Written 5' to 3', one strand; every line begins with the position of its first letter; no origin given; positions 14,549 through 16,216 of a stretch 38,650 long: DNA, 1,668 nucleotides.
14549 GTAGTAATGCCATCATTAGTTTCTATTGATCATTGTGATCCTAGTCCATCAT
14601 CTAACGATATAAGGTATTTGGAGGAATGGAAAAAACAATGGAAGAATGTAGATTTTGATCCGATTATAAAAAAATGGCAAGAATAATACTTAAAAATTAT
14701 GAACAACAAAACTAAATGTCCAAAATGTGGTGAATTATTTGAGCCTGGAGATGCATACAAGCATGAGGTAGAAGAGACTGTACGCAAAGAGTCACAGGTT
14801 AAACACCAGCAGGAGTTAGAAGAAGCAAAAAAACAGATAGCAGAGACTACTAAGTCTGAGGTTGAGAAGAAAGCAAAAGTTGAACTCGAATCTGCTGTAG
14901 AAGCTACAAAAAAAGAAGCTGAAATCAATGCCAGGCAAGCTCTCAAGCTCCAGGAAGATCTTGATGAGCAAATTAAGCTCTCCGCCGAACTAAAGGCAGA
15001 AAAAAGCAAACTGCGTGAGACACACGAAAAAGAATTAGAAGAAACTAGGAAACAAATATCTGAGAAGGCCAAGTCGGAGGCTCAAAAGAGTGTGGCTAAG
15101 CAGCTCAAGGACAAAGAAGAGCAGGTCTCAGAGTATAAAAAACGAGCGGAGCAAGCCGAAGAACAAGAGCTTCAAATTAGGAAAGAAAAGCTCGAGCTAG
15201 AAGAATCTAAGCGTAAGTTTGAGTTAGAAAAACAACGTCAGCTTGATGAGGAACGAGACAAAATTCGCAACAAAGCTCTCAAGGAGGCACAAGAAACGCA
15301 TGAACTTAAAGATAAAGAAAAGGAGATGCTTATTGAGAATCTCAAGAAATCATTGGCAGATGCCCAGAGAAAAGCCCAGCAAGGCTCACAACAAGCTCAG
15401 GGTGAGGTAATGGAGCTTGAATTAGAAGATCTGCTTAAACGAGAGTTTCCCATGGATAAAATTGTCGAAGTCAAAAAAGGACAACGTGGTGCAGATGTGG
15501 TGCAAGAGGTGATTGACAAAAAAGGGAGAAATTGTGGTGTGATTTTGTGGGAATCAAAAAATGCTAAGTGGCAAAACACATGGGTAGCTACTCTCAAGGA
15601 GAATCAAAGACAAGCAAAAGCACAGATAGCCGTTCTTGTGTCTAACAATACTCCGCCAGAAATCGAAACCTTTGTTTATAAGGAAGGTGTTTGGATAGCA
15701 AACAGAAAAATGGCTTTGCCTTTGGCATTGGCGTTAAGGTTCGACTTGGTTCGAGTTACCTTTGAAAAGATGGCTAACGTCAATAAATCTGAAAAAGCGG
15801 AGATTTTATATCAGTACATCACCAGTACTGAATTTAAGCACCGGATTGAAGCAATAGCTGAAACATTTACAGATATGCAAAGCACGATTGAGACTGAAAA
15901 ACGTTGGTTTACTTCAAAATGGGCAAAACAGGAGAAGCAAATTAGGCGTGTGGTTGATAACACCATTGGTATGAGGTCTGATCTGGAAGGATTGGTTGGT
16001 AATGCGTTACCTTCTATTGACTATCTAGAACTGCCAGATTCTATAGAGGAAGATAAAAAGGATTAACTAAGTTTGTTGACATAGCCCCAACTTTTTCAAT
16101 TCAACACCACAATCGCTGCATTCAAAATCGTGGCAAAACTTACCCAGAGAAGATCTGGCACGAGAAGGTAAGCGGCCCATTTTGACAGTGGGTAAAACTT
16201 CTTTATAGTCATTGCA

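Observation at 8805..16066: One coupled operon joins a single-chain RM enzyme to DUF4297-HerA and a DUF2130 protein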

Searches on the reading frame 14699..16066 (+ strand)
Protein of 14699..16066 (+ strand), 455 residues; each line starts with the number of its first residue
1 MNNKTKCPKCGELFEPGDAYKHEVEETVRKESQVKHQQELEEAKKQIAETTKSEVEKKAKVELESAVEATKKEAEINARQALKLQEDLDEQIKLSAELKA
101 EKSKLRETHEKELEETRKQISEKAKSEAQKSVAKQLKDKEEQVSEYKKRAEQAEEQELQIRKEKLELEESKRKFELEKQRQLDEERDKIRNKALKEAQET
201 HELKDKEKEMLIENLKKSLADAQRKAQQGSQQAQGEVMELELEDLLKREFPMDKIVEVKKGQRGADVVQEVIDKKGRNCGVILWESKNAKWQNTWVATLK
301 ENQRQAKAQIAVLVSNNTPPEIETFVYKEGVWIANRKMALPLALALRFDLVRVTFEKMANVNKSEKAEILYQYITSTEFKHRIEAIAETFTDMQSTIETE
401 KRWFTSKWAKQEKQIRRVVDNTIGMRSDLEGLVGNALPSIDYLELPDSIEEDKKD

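Call 8: search_protein_families(library=pfam, proteins=[window:14699-16066:+], max_evalue=0.01)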
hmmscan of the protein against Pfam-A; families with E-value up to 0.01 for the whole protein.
window:14699-16066:+ (455 aa): 1 family
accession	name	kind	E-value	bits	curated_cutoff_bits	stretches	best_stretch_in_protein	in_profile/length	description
PF09903.14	DUF2130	-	6.5e-57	193.2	26.7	1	202-446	2-253/255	Uncharacterized protein conserved in bacteria (DUF2130)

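Call 9: search_protein_families(library=padloc, proteins=[window:14699-16066:+], max_evalue=0.01)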
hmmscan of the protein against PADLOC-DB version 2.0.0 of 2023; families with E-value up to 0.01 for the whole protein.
window:14699-16066:+ (455 aa): 0 families

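Call 10: search_protein_families(library=ncbifam, proteins=[window:14699-16066:+], max_evalue=0.01)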
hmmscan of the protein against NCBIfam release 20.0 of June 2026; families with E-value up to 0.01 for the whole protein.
window:14699-16066:+ (455 aa): 0 families

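Call 18: find_homologous_proteins(query=window:14699-16063:+, max_evalue=0.00001)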
Query window:14699-16063:+ (455 aa): 814 proteins with E <= 0.00001 among 8000 candidates; the best 120 are listed.
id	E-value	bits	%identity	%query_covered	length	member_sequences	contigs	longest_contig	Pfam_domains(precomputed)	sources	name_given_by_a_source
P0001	1.8e-274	928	100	100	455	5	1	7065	PF09903.15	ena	-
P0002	1.9e-208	710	79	99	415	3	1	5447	PF09903.15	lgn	-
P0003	5.0e-193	660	74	99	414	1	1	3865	PF09903.15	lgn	-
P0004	1.9e-186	638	83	73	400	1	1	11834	PF09903.15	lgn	-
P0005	4.8e-183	627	85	77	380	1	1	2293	PF09903.15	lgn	-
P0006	3.4e-180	617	66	99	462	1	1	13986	PF09903.15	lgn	-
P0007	9.3e-176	603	68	99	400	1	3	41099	PF09903.15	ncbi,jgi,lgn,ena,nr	ncbi:MAG: hypothetical protein COU69_02310 [Candidatus Pacebacteria bacterium CG10_big_fil_rev_8_21_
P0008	1.1e-172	593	66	99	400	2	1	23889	PF09903.15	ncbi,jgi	jgi:hypothetical protein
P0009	2.2e-170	585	63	98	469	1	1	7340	PF09903.15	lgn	-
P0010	1.9e-166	572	62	98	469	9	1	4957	PF09903.15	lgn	-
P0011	7.7e-166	570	65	98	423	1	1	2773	PF09903.15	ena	-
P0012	7.4e-163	560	61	99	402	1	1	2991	PF09903.15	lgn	-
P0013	2.7e-161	555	61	100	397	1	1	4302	PF09903.15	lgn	-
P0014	2.3e-159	549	74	77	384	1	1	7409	PF09903.15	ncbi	ncbi:MAG: DUF2130 domain-containing protein [Patescibacteria group bacterium]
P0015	2.1e-158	546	61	98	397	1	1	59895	PF09903.15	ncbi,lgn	ncbi:MAG: DUF2130 domain-containing protein [Patescibacteria group bacterium]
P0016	5.0e-157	541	74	70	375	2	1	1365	PF09903.15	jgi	jgi:hypothetical protein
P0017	1.7e-155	536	71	76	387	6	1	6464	PF09903.15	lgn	-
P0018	1.3e-153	530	58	98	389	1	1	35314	PF09903.15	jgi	-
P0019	1.5e-152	526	58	98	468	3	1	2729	PF09903.15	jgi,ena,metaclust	metaclust:\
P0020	1.9e-151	523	68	76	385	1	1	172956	PF09903.15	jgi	jgi:hypothetical protein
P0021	2.2e-151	523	72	75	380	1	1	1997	PF09903.15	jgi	jgi:hypothetical protein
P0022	1.9e-149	516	58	100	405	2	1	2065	PF09903.15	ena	-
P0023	6.7e-149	514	56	100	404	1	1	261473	PF09903.15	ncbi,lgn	-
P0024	1.6e-145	503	66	76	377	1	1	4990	PF09903.15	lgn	-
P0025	1.8e-145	503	57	98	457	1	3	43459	PF09903.15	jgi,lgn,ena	-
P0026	1.1e-142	494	67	73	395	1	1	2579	PF09903.15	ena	-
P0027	2.6e-139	483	56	98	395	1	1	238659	PF09903.15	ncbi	ncbi:MAG: DUF2130 domain-containing protein [Candidatus Shapirobacteria bacterium]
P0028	5.6e-135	469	62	73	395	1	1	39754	PF09903.15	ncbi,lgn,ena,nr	ncbi:MAG: Uncharacterized protein G01um101416_510 [Microgenomates group bacterium Gr01-1014_16]|nr:M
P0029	2.8e-134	466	52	98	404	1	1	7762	PF09903.15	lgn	-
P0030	2.3e-132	460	52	98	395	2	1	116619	PF09903.15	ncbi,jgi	jgi:hypothetical protein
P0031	9.9e-132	458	51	98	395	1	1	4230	PF09903.15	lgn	-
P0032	1.0e-131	458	76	61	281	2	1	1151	PF09903.15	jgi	jgi:hypothetical protein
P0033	5.3e-130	452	61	75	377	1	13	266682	PF09903.15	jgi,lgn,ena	jgi:hypothetical protein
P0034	1.1e-129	451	52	98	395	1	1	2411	PF09903.15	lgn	-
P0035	3.1e-129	450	52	98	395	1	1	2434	PF09903.15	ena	-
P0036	1.8e-128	447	59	76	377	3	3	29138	PF09903.15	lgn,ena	-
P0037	6.4e-128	445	64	77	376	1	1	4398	PF09903.15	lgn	-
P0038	2.9e-127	443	50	98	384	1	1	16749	PF09903.15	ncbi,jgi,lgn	-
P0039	7.4e-127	442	51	98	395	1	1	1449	PF09903.15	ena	-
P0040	1.1e-123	431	52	98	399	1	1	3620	PF09903.15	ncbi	-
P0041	5.8e-120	419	50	100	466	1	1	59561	PF09903.15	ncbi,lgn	-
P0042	3.4e-117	410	58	68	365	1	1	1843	PF09903.15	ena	-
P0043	4.9e-117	409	57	71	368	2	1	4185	PF09903.15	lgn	-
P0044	6.0e-117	409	48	98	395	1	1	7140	PF09903.15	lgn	-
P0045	2.9e-115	404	55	85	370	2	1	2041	PF09903.15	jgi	jgi:hypothetical protein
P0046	2.9e-114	400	55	71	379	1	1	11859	PF09903.15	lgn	-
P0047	6.4e-114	399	47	98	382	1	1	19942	PF09903.15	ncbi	-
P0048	2.1e-113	398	53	76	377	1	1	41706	PF09903.15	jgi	-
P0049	1.2e-112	395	54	78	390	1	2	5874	PF09903.15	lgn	-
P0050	2.8e-112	394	47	96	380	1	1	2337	PF09903.15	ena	-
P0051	2.6e-110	387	47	97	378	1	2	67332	PF09903.15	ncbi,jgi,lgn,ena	-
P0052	1.3e-109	385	53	78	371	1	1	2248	PF09903.15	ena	-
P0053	1.7e-109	385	46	98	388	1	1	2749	PF09903.15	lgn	-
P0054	2.6e-109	384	53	80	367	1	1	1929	PF09903.15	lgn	-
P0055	3.2e-109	384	45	98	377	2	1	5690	PF09903.15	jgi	-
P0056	3.2e-109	384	52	77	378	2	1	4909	PF09903.15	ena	-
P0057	5.1e-109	383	47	98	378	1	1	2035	PF09903.15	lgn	-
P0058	7.6e-109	383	45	98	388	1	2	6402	PF09903.15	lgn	-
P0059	1.2e-108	382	56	76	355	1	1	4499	PF09903.15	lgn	-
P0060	1.2e-108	382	46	99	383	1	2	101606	PF09903.15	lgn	-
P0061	1.4e-108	382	46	97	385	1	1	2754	PF09903.15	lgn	-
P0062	1.6e-108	381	47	99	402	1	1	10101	PF09903.15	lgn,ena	-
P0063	1.6e-108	381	54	78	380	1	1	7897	PF09903.15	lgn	-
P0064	1.8e-108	381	47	99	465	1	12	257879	PF09903.15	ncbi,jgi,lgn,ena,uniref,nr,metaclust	ncbi:hypothetical protein A2630_00530 [Candidatus Woesebacteria bacterium RIFCSPHIGHO2_01_FULL_44_10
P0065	2.4e-108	381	53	76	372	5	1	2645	PF09903.15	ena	-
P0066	4.3e-108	380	53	80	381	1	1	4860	PF09903.15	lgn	-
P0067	7.3e-108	379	47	98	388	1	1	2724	PF09903.15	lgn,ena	-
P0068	8.5e-108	379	51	75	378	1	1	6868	PF09903.15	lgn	-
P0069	8.8e-108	379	54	78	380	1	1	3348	PF09903.15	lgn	-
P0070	1.1e-107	379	55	74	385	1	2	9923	PF09903.15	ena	-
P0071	1.3e-107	379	55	74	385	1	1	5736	PF09903.15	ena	-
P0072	1.9e-107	378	53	75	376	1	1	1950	PF09903.15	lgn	-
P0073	3.0e-107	377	54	78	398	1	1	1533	PF09903.15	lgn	-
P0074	3.0e-107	377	55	75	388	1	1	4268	PF09903.15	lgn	-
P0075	1.2e-106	375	44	98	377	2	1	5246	PF09903.15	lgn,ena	-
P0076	1.3e-106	375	55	76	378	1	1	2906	PF09903.15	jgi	-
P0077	5.3e-106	373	45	99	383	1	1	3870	PF09903.15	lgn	-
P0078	1.0e-105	372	55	77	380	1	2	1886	PF09903.15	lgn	-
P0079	1.2e-105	372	54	76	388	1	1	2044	PF09903.15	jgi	jgi:hypothetical protein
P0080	1.9e-105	371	45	96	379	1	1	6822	PF09903.15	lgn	-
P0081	2.6e-105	371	53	82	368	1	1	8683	PF09903.15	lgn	-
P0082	2.9e-105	371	45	98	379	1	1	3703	PF09903.15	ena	-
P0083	3.7e-105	370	45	98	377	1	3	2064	PF09903.15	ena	-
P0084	8.5e-105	369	53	75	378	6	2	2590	PF09903.15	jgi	-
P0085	8.8e-105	369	53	70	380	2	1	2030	PF09903.15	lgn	-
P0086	1.6e-104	368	49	81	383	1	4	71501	PF09903.15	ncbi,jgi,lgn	jgi:hypothetical protein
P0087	1.7e-104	368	54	77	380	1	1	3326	PF09903.15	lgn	-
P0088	2.0e-104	368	54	75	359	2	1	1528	PF09903.15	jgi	-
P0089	3.8e-104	367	51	76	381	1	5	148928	PF09903.15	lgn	-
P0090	4.0e-104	367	49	82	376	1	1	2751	PF09903.15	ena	-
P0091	4.3e-104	367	53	75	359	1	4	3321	PF09903.15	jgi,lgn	-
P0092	6.8e-104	366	54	71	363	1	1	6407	PF09903.15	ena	-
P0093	8.7e-104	366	52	80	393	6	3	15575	PF09903.15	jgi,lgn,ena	-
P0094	9.0e-104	366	59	61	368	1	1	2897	PF09903.15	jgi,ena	-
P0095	1.0e-103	366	52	77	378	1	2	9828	PF09903.15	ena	-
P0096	1.2e-103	365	45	99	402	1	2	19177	PF09903.15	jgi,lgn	-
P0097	1.6e-103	365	54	75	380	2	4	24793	PF09903.15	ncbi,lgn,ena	-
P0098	1.7e-103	365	51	76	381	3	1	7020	PF09903.15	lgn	-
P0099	2.1e-103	365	51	76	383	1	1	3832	PF09903.15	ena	-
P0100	2.3e-103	364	52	74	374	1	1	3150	PF09903.15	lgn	-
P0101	2.5e-103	364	43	98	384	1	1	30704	PF09903.15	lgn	-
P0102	2.5e-103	364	54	76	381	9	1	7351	PF09903.15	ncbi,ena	-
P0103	5.1e-103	363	53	76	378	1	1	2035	PF09903.15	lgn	-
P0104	9.0e-103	363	59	61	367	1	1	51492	PF09903.15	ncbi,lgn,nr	ncbi:MAG TPA: DUF2130 domain-containing protein [Patescibacteria group bacterium]|nr:DUF2130 domain-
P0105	1.6e-102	362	52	76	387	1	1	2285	PF09903.15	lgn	-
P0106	1.7e-102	362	51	76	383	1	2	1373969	PF09903.15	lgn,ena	-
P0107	1.9e-102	361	44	98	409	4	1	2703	PF09903.15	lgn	-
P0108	2.8e-102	361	48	82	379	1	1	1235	PF09903.15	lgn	-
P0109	3.3e-102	361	46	98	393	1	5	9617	PF09903.15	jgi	-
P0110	3.4e-102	361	58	62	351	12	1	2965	PF09903.15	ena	-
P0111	3.5e-102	361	59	60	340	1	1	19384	PF09903.15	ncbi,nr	ncbi:MAG TPA: DUF2130 domain-containing protein [Alphaproteobacteria bacterium]|nr:DUF2130 domain-co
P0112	4.7e-102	360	57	64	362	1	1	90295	PF09903.15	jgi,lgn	-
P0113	5.0e-102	360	58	58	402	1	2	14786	PF09903.15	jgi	jgi:hypothetical protein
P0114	5.9e-102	360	49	74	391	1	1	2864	PF09903.15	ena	-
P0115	1.0e-101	359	45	97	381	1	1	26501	PF09903.15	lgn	-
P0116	1.1e-101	359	52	74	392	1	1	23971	PF09903.15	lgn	-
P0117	1.5e-101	359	45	97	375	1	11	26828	PF09903.15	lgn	-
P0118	2.1e-101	358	51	80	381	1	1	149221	PF09903.15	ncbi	-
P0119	3.2e-101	357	51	73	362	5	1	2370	PF09903.15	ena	-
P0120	4.0e-101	357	54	75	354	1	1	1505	PF09903.15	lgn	-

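Call 19: find_encoding_contigs(protein=P0007, flank=10000, max_places=3)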
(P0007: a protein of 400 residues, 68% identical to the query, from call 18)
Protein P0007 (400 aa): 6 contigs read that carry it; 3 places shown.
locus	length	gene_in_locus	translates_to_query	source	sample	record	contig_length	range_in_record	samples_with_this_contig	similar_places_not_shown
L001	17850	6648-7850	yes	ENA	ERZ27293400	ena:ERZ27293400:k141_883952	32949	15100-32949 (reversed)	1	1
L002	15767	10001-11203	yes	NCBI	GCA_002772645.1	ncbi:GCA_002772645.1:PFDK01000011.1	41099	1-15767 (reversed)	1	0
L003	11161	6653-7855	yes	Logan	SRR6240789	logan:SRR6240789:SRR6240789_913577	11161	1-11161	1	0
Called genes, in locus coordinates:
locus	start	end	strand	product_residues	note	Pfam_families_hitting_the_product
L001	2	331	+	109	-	?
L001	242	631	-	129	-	PF03652:RuvX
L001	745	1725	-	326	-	PF04203:Sortase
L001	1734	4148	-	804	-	-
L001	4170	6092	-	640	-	PF01411:tRNA-synt_2c, PF07973:tRNA_SAD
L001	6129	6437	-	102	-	-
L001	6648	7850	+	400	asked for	PF09903:DUF2130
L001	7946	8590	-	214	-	PF12844:HTH_19, PF13413:HTH_25, PF09136:Glucodextran_B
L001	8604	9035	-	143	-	PF02637:GatB_Yqey (weak), PF09424:YqeY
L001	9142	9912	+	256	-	PF05175:MTS (weak)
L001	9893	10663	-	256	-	PF02683:DsbD_TM, PF13386:DsbD_2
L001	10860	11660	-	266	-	PF13462:Thioredoxin_4, PF13098:Thioredoxin_2 (weak), PF01323:DSBA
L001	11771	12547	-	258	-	-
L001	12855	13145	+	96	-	-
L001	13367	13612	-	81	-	-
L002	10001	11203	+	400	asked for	PF09903:DUF2130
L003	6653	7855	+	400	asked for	PF09903:DUF2130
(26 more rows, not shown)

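Call 20: find_encoding_contigs(protein=P0004, flank=10000, max_places=3)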
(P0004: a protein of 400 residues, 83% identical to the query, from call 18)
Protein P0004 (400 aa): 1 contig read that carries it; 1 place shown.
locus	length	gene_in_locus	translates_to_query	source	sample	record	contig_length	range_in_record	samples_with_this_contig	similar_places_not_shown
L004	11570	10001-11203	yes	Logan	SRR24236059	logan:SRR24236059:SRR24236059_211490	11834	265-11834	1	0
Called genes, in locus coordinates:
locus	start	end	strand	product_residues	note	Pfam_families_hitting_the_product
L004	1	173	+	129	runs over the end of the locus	-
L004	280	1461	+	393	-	PF00919:UPF0004, PF04055:Radical_SAM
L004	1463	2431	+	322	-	PF01745:IPT (weak), PF01715:IPPT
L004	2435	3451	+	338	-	PF01594:AI-2E_transport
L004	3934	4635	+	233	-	PF05552:MS_channel_1st_1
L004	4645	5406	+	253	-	PF02673:BacA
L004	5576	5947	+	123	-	PF00072:Response_reg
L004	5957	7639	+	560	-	PF05157:MshEN, PF00437:T2SSE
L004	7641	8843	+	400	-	PF28597:T2SSF_N, PF00482:T2SSF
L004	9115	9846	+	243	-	PF04383:KilA-N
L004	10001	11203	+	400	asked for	PF09903:DUF2130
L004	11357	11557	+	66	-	-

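Call 47: find_encoding_contigs(protein=P0002, flank=8000, max_places=2)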
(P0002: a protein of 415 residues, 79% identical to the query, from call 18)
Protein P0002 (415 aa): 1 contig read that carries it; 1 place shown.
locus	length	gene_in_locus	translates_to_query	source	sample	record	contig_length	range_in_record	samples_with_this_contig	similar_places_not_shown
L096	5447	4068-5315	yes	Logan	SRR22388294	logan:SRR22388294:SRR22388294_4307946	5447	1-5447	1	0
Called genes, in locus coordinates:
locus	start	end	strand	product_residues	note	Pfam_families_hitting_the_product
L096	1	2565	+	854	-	?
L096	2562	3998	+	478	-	PF04326:SLFN_AlbA_2, PF13749:HATPase_c_4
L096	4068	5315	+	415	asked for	PF09903:DUF2130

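Call 48: find_encoding_contigs(protein=P0006, flank=8000, max_places=2)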
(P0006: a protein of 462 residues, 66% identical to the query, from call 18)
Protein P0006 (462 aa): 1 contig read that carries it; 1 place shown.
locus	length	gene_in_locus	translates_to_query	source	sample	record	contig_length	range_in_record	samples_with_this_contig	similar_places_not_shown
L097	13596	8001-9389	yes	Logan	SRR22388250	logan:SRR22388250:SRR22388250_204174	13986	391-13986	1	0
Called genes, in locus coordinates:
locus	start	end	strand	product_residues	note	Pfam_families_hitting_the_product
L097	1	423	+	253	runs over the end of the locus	PF00535:Glycos_transf_2, PF10111:Glyco_tranf_2_2 (weak)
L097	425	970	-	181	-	PF13192:Thioredoxin_3 (weak), PF03773:ArsP_1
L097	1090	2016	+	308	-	-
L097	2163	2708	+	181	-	PF00717:Peptidase_S24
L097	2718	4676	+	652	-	PF13588:HSDR_N_2, PF02384:N6_Mtase, PF07669:Eco57I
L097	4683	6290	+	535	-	PF02463:SMC_N (faint), PF11398:DUF2813 (faint), PF13175:AAA_15, PF13304:AAA_21 (weak), PF13175:AAA_15, PF20469:OLD-like_TOPRIM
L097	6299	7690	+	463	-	PF01420:Methylase_S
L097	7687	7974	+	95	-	-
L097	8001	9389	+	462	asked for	PF09903:DUF2130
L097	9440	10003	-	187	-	-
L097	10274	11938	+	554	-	PF13245:AAA_19, PF00580:UvrD-helicase, PF13361:UvrD_C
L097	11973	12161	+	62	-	-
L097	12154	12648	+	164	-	PF13274:SocA_Panacea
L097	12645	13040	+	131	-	-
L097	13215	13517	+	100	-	-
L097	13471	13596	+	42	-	?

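Call 52: search_solved_structures(query=window:14699-16063:+, max_evalue=1)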
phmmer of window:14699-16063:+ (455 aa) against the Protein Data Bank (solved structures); distinct sequences matched with E-value up to 1: 0.

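Call 56: search_dna_similar(query=window:14699-16063:+, collection=plasmids, mode=protein, max_evalue=1e-8, max_rows=40)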
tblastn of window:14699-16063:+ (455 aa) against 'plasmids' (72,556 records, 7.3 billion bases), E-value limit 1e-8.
Records with a match: 44; places in all: 54; records where one place covers at least 80% of the query: 8.
Best place of each record, by identity: <60% 44.
By first word of the organism name: Bradyrhizobium 30; Mesorhizobium 3; Aminobacter 3; Granulicella 2; Chryseobacterium 2; Sulfurimonas 2; Aliarcobacter 1; Skermanella 1.
By predicted mobility (MOB-suite, as given by PLSDB): conjugative 19; non-mobilizable 17; mobilizable 8.
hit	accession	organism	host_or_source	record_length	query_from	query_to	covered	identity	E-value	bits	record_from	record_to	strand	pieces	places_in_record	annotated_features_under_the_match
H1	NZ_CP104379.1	Aliarcobacter butzleri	poultry meat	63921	6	452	98%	36.8%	5e-55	204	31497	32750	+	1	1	DUF2130 domain-containing protein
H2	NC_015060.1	Granulicella tundricola MP5ACTX9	-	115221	7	443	96%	36.4%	2e-57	211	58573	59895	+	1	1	DUF2130 domain-containing protein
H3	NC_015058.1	Granulicella tundricola MP5ACTX9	-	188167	1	443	97%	34.3%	5e-56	207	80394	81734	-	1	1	DUF2130 domain-containing protein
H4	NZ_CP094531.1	Chryseobacterium oryzae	Single cell,Andong Sikhe (Andong rice ...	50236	1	449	99%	33.8%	2e-40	162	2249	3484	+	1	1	DUF2130 domain-containing protein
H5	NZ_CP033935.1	Chryseobacterium balustinum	fish,pure isolate,blood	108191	1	449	99%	32.5%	9e-38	154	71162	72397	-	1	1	DUF2130 domain-containing protein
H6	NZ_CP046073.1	Sulfurimonas aquatica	cell culture,lake water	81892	7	445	96%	32.3%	1e-44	174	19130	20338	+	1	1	DUF2130 domain-containing protein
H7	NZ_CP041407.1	Sulfurimonas paralvinellae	polychaetes,hydrothermal vent ...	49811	1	440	97%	31.3%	3e-46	179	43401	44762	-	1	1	DUF2130 domain-containing protein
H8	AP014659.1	Bradyrhizobium diazoefficiens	-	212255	106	446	75%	39.4%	5e-54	202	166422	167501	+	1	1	uncharacterized protein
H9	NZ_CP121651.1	Bradyrhizobium sp. CB82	Stylosanthes guianensis,cell culture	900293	72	445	82%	35.8%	2e-50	191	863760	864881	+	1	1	DUF2130 domain-containing protein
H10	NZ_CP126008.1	Bradyrhizobium elkanii USDA 94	Glycine max,soybean,root nodule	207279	106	446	75%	39.2%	1e-53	201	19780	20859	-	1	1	DUF2130 domain-containing protein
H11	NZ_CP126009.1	Bradyrhizobium elkanii USDA 94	Glycine max,soybean,root nodule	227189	106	446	75%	39.2%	1e-53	201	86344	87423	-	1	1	DUF2130 domain-containing protein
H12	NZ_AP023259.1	Mesorhizobium sp. L-2-11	Lotus japonicus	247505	179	446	59%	42.8%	2e-53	200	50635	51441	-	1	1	DUF2130 domain-containing protein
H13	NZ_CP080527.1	Mesorhizobium sp. AR07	Oxytropis sp.,Cell culture,root nodule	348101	179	445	59%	42.2%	1e-51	195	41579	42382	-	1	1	DUF2130 domain-containing protein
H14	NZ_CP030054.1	Bradyrhizobium guangzhouense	Arachis hypogaea,Microbe,nodule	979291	189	454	58%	42.1%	2e-43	203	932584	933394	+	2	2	none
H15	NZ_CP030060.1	Bradyrhizobium sp. CCBAU 53351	Arachis hypogaea,Microbe,nodule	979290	189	454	58%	42.1%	2e-43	203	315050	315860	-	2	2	none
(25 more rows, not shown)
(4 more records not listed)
